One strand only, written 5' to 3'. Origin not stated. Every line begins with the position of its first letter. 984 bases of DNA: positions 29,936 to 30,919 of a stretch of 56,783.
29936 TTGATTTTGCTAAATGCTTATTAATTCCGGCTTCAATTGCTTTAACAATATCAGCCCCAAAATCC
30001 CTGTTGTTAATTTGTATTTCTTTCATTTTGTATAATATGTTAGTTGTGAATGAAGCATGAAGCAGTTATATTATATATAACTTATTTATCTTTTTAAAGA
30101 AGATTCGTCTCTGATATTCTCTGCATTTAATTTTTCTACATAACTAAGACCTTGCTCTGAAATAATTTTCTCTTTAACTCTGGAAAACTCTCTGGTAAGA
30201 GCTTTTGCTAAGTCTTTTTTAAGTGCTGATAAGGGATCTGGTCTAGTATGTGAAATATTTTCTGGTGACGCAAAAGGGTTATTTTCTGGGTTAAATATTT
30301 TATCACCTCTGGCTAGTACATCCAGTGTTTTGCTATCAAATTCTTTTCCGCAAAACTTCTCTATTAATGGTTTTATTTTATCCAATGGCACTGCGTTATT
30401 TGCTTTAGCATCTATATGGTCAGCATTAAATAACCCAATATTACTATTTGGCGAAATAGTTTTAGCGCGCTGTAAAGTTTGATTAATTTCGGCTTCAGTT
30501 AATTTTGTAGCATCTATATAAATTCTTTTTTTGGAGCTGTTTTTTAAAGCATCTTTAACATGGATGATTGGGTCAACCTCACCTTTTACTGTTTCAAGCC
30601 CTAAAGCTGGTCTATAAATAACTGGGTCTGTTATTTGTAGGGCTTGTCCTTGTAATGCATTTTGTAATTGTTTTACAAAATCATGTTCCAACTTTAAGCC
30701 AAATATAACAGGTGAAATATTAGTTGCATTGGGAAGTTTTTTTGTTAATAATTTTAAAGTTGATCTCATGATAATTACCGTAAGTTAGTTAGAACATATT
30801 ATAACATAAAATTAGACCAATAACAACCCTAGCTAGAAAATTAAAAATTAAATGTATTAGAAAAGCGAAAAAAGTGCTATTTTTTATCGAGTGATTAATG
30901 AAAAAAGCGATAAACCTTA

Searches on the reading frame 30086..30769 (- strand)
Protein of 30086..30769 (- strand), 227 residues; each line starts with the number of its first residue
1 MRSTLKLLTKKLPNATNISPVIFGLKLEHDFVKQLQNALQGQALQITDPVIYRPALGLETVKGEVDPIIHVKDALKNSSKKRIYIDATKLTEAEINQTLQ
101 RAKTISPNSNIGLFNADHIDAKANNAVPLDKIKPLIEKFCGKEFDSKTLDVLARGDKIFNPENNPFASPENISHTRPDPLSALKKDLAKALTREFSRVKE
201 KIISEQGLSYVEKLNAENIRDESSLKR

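Call 29: search_protein_families(library=pfam, proteins=[window:30086-30769:-], max_evalue=0.01)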
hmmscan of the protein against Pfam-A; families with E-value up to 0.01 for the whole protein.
window:30086-30769:- (227 aa): 0 families

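Call 68: search_protein_families(library=padloc, proteins=[window:30086-30769:-], max_evalue=0.1)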
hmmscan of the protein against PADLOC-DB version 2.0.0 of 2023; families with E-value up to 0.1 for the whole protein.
window:30086-30769:- (227 aa): 1 family
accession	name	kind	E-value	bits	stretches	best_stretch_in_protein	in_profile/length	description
PDLC02699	Orf5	-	0.0043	13.8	1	71-161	212-298/530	Orf5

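Call 69: search_protein_families(library=phrogs, proteins=[window:30086-30769:-], max_evalue=0.1)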
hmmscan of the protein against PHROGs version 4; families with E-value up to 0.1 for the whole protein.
window:30086-30769:- (227 aa): 0 families
